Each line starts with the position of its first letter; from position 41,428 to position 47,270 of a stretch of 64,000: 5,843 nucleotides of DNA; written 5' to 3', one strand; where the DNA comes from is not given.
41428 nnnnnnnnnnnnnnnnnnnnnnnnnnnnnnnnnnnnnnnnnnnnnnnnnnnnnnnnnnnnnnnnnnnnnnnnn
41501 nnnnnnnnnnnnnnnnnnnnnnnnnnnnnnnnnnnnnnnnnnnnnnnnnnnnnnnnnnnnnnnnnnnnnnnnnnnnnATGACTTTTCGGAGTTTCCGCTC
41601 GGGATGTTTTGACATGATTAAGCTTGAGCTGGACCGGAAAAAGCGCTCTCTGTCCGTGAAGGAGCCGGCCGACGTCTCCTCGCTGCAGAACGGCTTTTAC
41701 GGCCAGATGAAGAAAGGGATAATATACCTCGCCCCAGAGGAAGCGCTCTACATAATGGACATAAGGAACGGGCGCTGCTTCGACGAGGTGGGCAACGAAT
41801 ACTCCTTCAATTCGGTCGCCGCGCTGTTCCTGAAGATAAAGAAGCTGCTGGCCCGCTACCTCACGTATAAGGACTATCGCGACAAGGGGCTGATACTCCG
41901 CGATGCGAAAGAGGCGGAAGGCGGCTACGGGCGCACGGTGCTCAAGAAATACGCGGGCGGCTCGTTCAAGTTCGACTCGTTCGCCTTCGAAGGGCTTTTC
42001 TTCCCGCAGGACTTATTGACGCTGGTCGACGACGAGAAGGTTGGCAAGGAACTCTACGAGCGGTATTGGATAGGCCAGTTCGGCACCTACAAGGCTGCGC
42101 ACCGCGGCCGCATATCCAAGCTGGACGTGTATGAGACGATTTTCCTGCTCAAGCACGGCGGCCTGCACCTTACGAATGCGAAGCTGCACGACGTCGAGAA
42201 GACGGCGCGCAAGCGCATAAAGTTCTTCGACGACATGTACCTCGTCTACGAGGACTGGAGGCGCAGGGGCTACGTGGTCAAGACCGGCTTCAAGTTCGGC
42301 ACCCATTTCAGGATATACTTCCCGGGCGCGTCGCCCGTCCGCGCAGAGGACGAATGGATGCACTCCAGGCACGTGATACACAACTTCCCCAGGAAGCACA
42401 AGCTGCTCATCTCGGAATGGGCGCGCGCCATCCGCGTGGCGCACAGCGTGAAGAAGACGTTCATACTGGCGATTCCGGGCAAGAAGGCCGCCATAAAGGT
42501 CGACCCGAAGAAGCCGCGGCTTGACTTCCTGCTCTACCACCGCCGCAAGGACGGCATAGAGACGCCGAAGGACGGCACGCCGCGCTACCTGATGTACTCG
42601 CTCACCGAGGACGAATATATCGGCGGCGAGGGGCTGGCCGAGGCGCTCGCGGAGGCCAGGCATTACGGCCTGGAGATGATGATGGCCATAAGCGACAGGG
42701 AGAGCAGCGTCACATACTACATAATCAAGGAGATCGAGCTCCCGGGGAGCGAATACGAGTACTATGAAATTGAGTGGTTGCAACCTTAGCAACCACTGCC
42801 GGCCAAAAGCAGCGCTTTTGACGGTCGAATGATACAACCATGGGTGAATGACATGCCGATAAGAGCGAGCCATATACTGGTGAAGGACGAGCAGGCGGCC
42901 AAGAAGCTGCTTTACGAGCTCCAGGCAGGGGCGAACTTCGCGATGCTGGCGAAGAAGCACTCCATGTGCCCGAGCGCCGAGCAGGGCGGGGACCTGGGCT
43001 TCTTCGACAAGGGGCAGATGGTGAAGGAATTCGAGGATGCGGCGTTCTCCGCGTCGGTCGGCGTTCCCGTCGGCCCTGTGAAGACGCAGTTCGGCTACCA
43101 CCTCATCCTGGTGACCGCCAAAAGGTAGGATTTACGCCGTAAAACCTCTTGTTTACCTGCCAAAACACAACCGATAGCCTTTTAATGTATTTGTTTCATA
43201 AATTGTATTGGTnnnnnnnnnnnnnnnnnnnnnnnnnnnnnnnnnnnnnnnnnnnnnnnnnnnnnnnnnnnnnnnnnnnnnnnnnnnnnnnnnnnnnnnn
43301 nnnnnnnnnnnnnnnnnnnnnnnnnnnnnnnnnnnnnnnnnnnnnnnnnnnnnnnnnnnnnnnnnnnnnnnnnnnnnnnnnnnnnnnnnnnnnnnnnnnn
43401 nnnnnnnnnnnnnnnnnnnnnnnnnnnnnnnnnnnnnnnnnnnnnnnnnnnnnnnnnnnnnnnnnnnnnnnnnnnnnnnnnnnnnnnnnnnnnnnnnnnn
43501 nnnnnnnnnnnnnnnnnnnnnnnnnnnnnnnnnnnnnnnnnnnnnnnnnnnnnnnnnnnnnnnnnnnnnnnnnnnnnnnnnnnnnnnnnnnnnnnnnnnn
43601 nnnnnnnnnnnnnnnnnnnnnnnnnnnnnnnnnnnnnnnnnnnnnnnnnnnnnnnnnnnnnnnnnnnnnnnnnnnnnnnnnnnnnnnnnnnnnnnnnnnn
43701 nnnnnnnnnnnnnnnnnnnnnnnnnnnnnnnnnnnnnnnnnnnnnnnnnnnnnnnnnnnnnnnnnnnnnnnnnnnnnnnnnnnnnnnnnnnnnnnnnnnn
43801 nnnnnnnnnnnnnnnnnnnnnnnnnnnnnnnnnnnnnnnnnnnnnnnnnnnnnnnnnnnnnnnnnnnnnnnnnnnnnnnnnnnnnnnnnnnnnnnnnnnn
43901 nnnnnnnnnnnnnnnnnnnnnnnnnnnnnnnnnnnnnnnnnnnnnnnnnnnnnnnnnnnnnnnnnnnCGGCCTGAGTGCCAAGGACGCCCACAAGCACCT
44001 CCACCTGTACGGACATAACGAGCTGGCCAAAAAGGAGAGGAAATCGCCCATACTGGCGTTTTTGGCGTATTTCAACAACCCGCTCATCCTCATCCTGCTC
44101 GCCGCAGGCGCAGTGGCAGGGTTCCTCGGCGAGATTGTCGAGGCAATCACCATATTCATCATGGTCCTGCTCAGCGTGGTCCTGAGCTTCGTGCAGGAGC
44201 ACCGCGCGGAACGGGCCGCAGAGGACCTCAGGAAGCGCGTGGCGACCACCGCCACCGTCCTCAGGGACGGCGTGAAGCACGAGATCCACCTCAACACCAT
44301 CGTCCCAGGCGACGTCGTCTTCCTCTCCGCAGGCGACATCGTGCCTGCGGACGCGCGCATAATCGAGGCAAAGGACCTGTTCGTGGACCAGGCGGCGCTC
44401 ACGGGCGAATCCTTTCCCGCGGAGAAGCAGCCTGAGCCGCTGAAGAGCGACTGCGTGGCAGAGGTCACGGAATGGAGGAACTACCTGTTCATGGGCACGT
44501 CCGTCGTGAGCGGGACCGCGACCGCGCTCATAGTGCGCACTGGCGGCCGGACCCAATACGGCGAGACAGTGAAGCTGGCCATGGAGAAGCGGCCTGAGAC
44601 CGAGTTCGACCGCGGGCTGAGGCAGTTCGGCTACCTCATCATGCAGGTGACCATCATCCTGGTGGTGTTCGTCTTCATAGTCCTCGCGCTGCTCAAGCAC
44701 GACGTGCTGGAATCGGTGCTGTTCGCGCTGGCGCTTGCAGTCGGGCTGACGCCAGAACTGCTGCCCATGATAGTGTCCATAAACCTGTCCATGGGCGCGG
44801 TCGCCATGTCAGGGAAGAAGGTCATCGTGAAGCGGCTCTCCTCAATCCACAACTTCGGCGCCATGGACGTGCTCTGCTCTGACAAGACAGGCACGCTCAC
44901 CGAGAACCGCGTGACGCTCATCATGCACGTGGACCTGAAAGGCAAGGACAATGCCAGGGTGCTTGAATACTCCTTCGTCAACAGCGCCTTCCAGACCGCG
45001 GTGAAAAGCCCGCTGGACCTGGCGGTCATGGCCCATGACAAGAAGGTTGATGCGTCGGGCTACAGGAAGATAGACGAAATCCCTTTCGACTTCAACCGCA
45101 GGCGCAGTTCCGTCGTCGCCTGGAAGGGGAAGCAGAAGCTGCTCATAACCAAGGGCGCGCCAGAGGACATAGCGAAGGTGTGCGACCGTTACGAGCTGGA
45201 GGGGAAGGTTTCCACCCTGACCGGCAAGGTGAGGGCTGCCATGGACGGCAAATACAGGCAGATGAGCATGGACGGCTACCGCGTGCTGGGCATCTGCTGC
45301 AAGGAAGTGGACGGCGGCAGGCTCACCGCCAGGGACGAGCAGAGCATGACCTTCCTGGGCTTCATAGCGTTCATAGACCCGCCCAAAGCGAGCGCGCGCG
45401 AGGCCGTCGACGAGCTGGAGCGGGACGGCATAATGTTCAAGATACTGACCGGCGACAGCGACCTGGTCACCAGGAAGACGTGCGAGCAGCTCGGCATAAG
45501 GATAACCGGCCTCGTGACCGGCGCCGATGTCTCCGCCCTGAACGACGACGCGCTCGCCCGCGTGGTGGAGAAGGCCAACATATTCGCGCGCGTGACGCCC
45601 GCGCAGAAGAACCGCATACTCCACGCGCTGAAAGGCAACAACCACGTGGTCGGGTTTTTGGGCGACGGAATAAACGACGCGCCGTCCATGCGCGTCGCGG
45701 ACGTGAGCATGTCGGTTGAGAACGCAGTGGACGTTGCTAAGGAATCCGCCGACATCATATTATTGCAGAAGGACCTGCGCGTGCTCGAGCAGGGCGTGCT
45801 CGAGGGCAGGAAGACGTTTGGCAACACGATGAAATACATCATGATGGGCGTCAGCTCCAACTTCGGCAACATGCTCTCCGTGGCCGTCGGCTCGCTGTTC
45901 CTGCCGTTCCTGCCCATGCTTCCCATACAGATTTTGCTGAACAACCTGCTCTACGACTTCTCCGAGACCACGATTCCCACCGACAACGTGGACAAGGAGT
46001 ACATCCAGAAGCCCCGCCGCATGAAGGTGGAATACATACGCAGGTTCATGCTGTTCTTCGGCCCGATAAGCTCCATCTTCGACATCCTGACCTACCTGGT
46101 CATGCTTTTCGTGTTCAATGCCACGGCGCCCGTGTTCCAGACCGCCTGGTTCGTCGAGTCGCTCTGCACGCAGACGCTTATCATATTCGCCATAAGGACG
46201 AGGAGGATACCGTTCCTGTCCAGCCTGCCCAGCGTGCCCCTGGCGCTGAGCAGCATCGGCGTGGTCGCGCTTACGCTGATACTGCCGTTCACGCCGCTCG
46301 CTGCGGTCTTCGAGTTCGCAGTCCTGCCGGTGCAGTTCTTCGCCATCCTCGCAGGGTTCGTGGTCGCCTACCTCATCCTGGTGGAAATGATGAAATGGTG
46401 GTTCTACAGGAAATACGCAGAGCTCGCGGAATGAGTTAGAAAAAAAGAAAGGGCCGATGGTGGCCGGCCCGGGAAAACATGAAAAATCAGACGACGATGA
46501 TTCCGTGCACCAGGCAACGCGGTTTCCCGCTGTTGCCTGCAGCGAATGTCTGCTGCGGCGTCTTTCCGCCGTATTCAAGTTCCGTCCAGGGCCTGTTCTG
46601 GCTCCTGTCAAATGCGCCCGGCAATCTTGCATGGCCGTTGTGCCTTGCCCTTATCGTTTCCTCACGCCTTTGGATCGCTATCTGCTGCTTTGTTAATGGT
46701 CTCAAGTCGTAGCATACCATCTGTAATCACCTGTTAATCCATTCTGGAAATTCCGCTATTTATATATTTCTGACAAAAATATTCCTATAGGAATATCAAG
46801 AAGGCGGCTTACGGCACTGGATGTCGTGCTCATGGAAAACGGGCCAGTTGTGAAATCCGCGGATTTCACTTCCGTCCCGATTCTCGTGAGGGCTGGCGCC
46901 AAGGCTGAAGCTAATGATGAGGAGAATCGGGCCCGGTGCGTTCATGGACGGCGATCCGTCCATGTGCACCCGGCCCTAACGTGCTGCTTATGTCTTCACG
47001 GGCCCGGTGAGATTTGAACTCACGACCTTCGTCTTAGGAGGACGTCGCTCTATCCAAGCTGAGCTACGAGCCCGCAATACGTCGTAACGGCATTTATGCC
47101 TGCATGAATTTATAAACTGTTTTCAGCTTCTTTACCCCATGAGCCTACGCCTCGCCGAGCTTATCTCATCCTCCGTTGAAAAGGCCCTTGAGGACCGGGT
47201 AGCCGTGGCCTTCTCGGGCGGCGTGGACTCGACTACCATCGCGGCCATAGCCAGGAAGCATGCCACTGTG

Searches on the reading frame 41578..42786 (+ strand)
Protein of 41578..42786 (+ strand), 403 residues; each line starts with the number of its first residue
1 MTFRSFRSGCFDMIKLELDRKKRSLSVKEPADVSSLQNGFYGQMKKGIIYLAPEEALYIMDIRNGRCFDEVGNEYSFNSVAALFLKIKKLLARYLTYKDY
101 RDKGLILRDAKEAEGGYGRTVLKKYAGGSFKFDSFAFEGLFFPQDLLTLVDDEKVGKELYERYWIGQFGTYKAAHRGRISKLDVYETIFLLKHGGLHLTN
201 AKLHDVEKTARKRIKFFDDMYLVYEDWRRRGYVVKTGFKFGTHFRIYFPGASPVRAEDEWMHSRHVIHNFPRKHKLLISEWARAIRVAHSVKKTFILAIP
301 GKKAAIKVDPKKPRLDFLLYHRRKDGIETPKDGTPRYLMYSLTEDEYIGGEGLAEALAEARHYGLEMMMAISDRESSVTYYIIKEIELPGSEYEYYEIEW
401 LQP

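Call 11: search_protein_families(library=pfam, proteins=[window:41578-42786:+], max_evalue=0.1)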
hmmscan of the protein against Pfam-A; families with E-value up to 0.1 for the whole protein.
window:41578-42786:+ (403 aa): 3 families
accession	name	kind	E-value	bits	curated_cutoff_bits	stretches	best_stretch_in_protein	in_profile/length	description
PF01974.23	tRNA_int_endo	-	2.6e-29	101.6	27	2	217-303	1-80/85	tRNA intron endonuclease, catalytic C-terminal domain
PF02778.19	tRNA_int_endo_N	-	4e-07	29.9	21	1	32-60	17-47/67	tRNA intron endonuclease, N-terminal domain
PF12928.12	tRNA_int_end_N2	-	0.019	15.5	24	0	42-61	41-61/69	tRNA-splicing endonuclease subunit sen54 N-term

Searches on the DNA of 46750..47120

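Call 76: search_rna_families(source=window, start=46750, end=47120, threshold=evalue, max_evalue=5)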
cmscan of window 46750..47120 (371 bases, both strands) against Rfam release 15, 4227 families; matches with E-value up to 5: 3.
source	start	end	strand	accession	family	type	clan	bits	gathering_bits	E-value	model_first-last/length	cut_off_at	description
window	46999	47073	-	RF00005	tRNA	Gene; tRNA;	CL00001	60.6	29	6.9e-13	1-71/71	no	tRNA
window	46998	47073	+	RF04354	Plastid-ycf2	Cis-reg;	-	15.6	65.7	1.7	1-75/75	no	Plastid-ycf2 5UTR RNA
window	46910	46938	+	RF01136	sR28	Gene; snRNA; snoRNA; CD-box;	-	11.8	39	1.1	1-55/55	no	Small nucleolar RNA sR28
